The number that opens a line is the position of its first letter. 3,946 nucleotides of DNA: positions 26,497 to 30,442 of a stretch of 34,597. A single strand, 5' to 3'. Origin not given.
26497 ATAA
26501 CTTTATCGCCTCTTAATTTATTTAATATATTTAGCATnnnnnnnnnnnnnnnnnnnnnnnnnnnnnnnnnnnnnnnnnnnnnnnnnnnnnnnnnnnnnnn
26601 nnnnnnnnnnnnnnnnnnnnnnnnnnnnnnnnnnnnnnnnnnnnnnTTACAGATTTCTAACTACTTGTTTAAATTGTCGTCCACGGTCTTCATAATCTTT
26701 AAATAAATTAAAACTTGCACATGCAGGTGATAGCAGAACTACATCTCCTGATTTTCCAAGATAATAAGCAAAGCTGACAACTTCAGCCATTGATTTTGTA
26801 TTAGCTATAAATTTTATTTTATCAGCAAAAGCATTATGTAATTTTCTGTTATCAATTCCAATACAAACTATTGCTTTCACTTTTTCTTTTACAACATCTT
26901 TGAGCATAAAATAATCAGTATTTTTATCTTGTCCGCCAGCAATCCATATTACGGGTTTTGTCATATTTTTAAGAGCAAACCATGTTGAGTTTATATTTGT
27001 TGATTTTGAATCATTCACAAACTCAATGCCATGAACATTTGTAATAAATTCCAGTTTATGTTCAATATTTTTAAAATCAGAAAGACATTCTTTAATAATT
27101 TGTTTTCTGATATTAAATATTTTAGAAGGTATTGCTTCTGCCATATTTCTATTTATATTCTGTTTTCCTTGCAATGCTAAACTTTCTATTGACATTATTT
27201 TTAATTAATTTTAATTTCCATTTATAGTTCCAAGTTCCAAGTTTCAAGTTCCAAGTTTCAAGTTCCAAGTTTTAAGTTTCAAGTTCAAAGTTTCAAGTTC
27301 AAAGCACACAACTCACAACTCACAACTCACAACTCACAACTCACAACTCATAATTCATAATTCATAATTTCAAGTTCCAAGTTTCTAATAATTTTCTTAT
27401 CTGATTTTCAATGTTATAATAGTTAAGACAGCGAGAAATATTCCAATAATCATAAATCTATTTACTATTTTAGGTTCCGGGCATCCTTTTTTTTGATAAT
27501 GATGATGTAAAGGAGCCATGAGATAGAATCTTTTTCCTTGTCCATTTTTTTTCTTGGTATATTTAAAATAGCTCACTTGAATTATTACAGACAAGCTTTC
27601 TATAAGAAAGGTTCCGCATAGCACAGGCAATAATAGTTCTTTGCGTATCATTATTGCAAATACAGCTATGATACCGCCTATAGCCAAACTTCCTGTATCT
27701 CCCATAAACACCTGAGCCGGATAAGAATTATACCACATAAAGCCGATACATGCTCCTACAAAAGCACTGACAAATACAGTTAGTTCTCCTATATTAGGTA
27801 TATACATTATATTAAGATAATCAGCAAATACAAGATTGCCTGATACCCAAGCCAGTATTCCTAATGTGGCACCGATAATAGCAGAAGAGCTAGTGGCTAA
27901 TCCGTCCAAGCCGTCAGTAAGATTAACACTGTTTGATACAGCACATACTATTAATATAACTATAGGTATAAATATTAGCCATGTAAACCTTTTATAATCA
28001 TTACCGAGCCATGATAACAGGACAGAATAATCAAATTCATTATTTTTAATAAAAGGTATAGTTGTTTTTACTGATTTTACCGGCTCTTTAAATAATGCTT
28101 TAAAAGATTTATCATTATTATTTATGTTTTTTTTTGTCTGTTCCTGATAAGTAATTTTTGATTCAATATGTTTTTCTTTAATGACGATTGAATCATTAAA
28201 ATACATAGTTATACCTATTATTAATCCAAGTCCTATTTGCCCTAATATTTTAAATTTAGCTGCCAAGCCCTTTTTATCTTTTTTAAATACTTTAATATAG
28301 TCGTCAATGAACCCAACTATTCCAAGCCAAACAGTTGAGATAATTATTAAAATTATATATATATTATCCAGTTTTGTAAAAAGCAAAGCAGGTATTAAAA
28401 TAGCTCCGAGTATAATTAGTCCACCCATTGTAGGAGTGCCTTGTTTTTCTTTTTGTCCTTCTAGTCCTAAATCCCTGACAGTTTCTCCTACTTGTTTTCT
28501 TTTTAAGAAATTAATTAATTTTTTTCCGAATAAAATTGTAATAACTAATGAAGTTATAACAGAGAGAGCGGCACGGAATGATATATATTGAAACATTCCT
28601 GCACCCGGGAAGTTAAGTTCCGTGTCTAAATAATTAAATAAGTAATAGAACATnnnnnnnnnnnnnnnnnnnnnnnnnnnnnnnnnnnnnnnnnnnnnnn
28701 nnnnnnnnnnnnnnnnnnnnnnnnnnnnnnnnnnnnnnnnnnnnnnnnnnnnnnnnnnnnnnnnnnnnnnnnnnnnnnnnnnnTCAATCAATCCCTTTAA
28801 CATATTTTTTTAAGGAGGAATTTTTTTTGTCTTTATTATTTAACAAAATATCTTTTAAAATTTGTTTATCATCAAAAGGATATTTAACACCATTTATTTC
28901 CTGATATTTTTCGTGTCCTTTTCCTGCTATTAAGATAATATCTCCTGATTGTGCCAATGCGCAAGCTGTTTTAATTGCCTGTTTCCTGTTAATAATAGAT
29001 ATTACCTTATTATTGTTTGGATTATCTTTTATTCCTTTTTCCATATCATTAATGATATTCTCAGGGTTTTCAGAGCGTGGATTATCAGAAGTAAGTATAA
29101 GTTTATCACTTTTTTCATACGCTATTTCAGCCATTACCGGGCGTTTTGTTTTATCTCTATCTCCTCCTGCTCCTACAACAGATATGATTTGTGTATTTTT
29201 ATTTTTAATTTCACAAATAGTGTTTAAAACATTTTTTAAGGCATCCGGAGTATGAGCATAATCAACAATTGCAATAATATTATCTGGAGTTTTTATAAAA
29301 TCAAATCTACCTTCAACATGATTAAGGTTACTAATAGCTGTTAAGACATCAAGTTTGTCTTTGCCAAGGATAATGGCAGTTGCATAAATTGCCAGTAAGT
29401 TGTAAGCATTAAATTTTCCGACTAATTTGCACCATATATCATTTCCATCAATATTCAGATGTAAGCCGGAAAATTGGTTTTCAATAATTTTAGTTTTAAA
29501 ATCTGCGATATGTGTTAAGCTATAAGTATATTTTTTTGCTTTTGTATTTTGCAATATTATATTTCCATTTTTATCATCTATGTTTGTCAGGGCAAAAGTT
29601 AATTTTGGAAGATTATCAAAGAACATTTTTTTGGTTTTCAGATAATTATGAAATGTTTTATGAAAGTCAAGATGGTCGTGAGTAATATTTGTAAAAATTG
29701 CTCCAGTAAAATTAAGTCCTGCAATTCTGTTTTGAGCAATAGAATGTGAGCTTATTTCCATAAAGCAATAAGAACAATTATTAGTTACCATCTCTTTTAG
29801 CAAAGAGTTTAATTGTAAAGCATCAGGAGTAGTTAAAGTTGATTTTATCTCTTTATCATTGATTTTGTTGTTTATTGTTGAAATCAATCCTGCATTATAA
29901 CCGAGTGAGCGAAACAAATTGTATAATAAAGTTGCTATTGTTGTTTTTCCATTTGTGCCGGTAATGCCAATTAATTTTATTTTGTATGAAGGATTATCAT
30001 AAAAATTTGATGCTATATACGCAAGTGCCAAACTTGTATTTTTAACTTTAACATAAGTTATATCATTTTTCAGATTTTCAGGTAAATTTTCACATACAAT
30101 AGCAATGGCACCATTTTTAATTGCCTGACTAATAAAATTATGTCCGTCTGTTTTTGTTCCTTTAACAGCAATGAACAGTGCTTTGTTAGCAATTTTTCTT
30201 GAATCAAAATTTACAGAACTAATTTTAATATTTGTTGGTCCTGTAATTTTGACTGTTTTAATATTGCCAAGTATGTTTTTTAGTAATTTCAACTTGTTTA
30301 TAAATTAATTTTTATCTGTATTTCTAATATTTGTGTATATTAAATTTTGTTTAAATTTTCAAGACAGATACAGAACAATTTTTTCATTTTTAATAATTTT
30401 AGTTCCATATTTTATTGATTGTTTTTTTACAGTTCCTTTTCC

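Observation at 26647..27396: murD is reduced to its C-terminal domain; a 24-unit heptamer array sits where the 5' two-thirds should be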

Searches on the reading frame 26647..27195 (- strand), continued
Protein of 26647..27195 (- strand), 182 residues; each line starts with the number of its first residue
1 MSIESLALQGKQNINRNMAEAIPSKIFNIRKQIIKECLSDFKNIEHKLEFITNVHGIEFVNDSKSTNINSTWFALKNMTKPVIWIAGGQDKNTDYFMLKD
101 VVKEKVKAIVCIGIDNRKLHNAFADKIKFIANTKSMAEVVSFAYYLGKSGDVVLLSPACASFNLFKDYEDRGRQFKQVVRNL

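Call 58: fold_search(model_id=the predicted structure, library=pdb)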
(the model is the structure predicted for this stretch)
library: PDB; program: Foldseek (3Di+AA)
matches with E <= 10: 1389; with E <= 0.001: 59
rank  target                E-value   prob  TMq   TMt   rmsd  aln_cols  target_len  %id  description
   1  7ti7                  9.6e-15  1.00  0.73  0.32   6.9       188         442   34  Crystal Structure of UDP-N-acetylmuramoylalanine-D-glutamate ligase from Acinetobacter baumannii AB5075-UW in complex wi (released 2022-01-26)
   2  8dp2                  1.6e-14  1.00  0.72  0.30   4.4       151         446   30  Crystal Structure of UDP-N-acetylmuramoylalanine--D-glutamate ligase (MurD) from Pseudomonas aeruginosa PAO1 in complex  (released 2022-08-17)
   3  7u35_A                1.6e-14  1.00  0.71  0.31   4.9       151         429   30  Crystal Structure of UDP-N-acetylmuramoylalanine--D-glutamate ligase (MurD) from Pseudomonas aeruginosa PAO1 in comple (released 2022-03-09)
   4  7u35_B                2.3e-14  1.00  0.71  0.31   4.9       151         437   30  Crystal Structure of UDP-N-acetylmuramoylalanine--D-glutamate ligase (MurD) from Pseudomonas aeruginosa PAO1 in comple (released 2022-03-09)
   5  7u35_C                3.2e-14  1.00  0.71  0.31   4.9       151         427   30  Crystal Structure of UDP-N-acetylmuramoylalanine--D-glutamate ligase (MurD) from Pseudomonas aeruginosa PAO1 in comple (released 2022-03-09)
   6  7sir                  4.4e-14  1.00  0.71  0.31   9.0       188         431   34  Crystal Structure of UDP-N-acetylmuramoylalanine-D-glutamate ligase from Acinetobacter baumannii AB5075-UW (released 2021-11-03)
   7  7sy9_B                6.9e-14  1.00  0.72  0.31   7.0       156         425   28  Crystal Structure of UDP-N-acetylmuramoylalanine--D-glutamate ligase (MurD) from Pseudomonas aeruginosa PAO1 (released 2021-12-15)
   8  7sy9_A                6.9e-14  1.00  0.72  0.31   6.9       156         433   28  Crystal Structure of UDP-N-acetylmuramoylalanine--D-glutamate ligase (MurD) from Pseudomonas aeruginosa PAO1 (released 2021-12-15)
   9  3lk7                  1.1e-13  1.00  0.71  0.30   8.3       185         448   33  The Crystal Structure of UDP-N-acetylmuramoylalanine-D-glutamate (MurD) ligase from Streptococcus agalactiae to 1.5A (released 2010-02-09)
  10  4uag                  1.7e-12  1.00  0.71  0.32   6.8       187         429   27  UDP-N-ACETYLMURAMOYL-L-ALANINE:D-GLUTAMATE LIGASE (released 2000-03-15)
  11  2jfg                  1.7e-12  1.00  0.71  0.31   6.8       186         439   26  Crystal structure of MurD ligase in complex with UMA and ADP (released 2007-05-15)
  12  8v8x                  2.2e-12  1.00  0.66  0.30  10.8       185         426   26  Crystal Structure of Apo UDP-N-acetylmuramoylalanine--D-glutamate ligase (MurD) from E. coli (Orthorhombic P form2) (released 2023-12-13)
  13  2vte                  2.3e-12  1.00  0.71  0.32   6.9       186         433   26  Crystal structure of MurD ligase in complex with D-Glu containing sulfonamide inhibitor (released 2008-11-25)
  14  2jfh                  2.3e-12  1.00  0.71  0.32   6.9       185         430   26  Crystal structure of MurD ligase in complex with L-Glu containing sulfonamide inhibitor (released 2007-05-15)
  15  5a5e                  4.3e-12  1.00  0.66  0.30   7.9       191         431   26  CRYSTAL STRUCTURE OF MURD LIGASE FROM ESCHERICHIA COLI (released 2016-04-13)
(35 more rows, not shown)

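Call 61: find_homologous_proteins(query=L010:3206-4000:+, max_evalue=1e-10)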
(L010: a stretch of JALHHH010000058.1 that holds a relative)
Query L010:3206-4000:+ (265 aa): 8000 proteins with E <= 1e-10 among 8000 candidates; the best 120 are listed.
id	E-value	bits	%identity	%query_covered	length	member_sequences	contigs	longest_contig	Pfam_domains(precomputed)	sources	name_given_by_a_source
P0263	1.6e-173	593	100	100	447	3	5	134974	PF02875.27,PF08245.19,PF21377.4,PF21799.3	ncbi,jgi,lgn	jgi:UDP-N-acetylmuramoylalanine--D-glutamate ligase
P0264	1.6e-161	554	93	100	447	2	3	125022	PF02875.27,PF08245.19,PF21377.4,PF21799.3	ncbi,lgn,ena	-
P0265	2.6e-153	527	100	89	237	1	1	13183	PF08245.19,PF21377.4,PF21799.3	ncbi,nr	ncbi:MAG TPA: Mur ligase family protein, partial [Lentimicrobium sp.]|nr:Mur ligase family protein [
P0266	1.2e-110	387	67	100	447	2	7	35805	PF02875.27,PF08245.19,PF21377.4,PF21799.3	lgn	-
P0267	2.3e-110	386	66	100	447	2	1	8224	PF02875.27,PF08245.19,PF21377.4,PF21799.3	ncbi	-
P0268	9.0e-107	374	63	100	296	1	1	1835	PF08245.19,PF21377.4,PF21799.3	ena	-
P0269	2.1e-106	373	63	100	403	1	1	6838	PF02875.27,PF08245.19,PF21377.4,PF21799.3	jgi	jgi:UDP-N-acetylmuramoylalanine--D-glutamate ligase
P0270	2.1e-106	373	63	100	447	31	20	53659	PF02875.27,PF08245.19,PF21377.4,PF21799.3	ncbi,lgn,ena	-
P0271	6.4e-104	365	61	100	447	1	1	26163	PF02875.27,PF08245.19,PF21377.4,PF21799.3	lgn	-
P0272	1.4e-102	361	61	100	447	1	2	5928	PF02875.27,PF08245.19,PF21377.4,PF21799.3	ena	-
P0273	4.5e-102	359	61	100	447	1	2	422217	PF02875.27,PF08245.19,PF21377.4,PF21799.3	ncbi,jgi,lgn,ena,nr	ncbi:MAG: UDP-N-acetylmuramoyl-L-alanine--D-glutamate ligase [Bacteroidetes bacterium HGW-Bacteroide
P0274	6.0e-102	359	62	100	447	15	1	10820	PF02875.27,PF08245.19,PF21377.4,PF21799.3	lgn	-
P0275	6.4e-102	359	62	100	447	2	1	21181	PF02875.27,PF08245.19,PF21377.4,PF21799.3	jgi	jgi:UDP-N-acetylmuramoylalanine--D-glutamate ligase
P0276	1.2e-101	358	60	100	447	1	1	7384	PF02875.27,PF08245.19,PF21377.4,PF21799.3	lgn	-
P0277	1.3e-101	358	60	100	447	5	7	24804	PF02875.27,PF08245.19,PF21377.4,PF21799.3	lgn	-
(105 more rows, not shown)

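Call 69: search_protein_representatives(protein=P0268)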
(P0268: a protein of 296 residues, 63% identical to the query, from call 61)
Query: 296 residues. Proteins with E-value up to 0.001 (for the whole library): 24431; up to 1e-10: 13193; up to 1e-30: 1591. The best 150 are listed.
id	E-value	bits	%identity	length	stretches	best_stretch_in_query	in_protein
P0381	6.1e-90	317.8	53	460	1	6-295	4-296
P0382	8.4e-90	317.4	51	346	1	6-296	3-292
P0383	1.1e-85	303.9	51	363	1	6-291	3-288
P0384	3.0e-84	299.2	51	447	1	6-295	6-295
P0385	1.9e-83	296.6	48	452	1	7-295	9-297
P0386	2.3e-82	293.0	55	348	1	6-282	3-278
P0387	4.3e-80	285.6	59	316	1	6-226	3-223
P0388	1.4e-77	277.3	49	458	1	6-296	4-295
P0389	1.2e-76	274.2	58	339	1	6-239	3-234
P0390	1.5e-76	274.0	49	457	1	6-293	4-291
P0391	2.6e-76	273.2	49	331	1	6-294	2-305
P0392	4.7e-76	272.3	57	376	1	6-234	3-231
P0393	4.8e-76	272.3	50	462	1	3-294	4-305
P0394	1.2e-75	270.9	46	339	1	2-260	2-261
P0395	3.0e-75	269.7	53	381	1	6-296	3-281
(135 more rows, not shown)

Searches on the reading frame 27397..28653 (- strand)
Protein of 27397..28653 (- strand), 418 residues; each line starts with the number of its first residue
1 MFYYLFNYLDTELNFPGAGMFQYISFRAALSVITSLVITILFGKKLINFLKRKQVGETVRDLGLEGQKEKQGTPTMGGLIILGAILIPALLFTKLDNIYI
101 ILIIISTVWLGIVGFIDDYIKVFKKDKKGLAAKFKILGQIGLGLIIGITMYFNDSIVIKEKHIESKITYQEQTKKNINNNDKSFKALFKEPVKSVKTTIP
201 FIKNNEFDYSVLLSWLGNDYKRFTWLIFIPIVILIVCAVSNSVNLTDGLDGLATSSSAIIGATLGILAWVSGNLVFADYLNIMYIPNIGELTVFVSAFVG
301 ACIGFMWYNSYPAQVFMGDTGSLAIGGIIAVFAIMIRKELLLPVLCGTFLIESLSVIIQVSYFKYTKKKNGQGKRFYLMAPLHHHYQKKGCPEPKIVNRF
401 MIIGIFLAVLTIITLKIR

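Call 4: search_protein_families(library=pfam, proteins=[window:27397-28653:-], max_evalue=0.01)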
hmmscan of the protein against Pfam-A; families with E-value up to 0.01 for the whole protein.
window:27397-28653:- (418 aa): 2 families
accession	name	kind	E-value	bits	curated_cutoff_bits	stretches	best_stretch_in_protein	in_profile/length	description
PF00953.26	Glycos_transf_4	-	2.8e-29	102.6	27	2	216-336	54-159/160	Glycosyl transferase family 4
PF10555.14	MraY_sig1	-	5.9e-06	25.9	20.1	1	70-82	1-13/13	Phospho-N-acetylmuramoyl-pentapeptide-transferase signature 1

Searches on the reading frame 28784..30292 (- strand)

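Call 4: search_protein_families(library=pfam, proteins=[window:28784-30292:-], max_evalue=0.01)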
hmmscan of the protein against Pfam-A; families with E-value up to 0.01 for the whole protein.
window:28784-30292:- (502 aa): 3 families
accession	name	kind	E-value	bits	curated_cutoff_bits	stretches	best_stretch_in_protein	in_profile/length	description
PF08245.18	Mur_ligase_M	-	9.1e-48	163.3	24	1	110-305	1-199/200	Mur ligase middle domain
PF02875.26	Mur_ligase_C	-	4.3e-31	108.8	28.4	1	328-459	1-127/127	Mur ligase, glutamate ligase domain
PF01225.30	Mur_ligase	-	2.5e-12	47.5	21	1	23-98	1-95/95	Mur ligase family, catalytic domain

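Call 26: search_protein_families(library=ncbifam, proteins=[window:28784-30292:-], max_evalue=0.00001)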
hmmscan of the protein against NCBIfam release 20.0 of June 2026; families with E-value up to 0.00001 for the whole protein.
window:28784-30292:- (502 aa): 28 families (the best 25 are shown)
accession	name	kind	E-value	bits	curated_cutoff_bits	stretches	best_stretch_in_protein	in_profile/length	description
NF001126.0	PRK00139.1-4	equivalog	6.3e-194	645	373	1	4-484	3-483/486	UDP-N-acetylmuramoyl-L-alanyl-D-glutamate--2,6-diaminopimelate ligase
TIGR01085.1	murE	subfamily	2.7e-151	504.7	257.3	1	22-483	2-471/472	UDP-N-acetylmuramyl-tripeptide synthetase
NF008896.0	PRK11929.1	equivalog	1.3e-147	493.3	1023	1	23-492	28-507/965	bifunctional UDP-N-acetylmuramoyl-L-alanyl-D-glutamate--2,6-diaminopimelate ligase MurE/UDP-N-acetylmuramoyl-tripeptide--D-alanyl-D-alanine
NF001124.0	PRK00139.1-2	equivalog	1.5e-136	456.1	476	1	17-488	21-497/500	UDP-N-acetylmuramoyl-L-alanyl-D-glutamate--2,6-diaminopimelate ligase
NF001123.0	PRK00139.1-1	equivalog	8.9e-126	420.4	586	1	20-483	16-489/493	UDP-N-acetylmuramoyl-L-alanyl-D-glutamate--2,6-diaminopimelate ligase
NF010628.0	PRK14022.1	equivalog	4.6e-97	325.7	536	1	20-474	31-471/483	UDP-N-acetylmuramoyl-L-alanyl-D-glutamate--L-lysine ligase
NF001130.0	PRK00139.2-4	equivalog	3.5e-72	243.8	715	2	12-225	19-235/516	UDP-N-acetylmuramoyl-L-alanyl-D-glutamate--2,6-diaminopimelate ligase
NF001129.0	PRK00139.2-3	equivalog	1.7e-59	201.7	762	1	17-481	35-513/517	UDP-N-acetylmuramoyl-L-alanyl-D-glutamate--2,6-diaminopimelate ligase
NF001127.0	PRK00139.2-1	equivalog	9.3e-56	189.6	997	1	15-489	22-516/520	UDP-N-acetylmuramoyl-L-alanyl-D-glutamate--2,6-diaminopimelate ligase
NF001131.0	PRK00139.2-5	equivalog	4.9e-42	144.4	1000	1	20-473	32-472/483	UDP-N-acetylmuramoyl-L-alanyl-D-glutamate--2,6-diaminopimelate ligase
TIGR01143.1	murF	subfamily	1.3e-41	142.9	288.6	2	29-143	1-112/418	UDP-N-acetylmuramoyl-tripeptide--D-alanyl-D-alanine ligase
TIGR02068.2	cya_phycin_syn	equivalog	1.3e-34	119.4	850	1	92-462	466-853/862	cyanophycin synthetase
TIGR01082.1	murC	equivalog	3.7e-30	105.4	335.1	1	196-460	169-440/449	UDP-N-acetylmuramate--L-alanine ligase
NF010623.0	PRK14016.1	subfamily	5.7e-30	104.2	877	1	95-459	470-852/871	cyanophycin synthetase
TIGR01087.1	murD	equivalog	1.9e-29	103.1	211.95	2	164-456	143-416/441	UDP-N-acetylmuramoyl-L-alanine--D-glutamate ligase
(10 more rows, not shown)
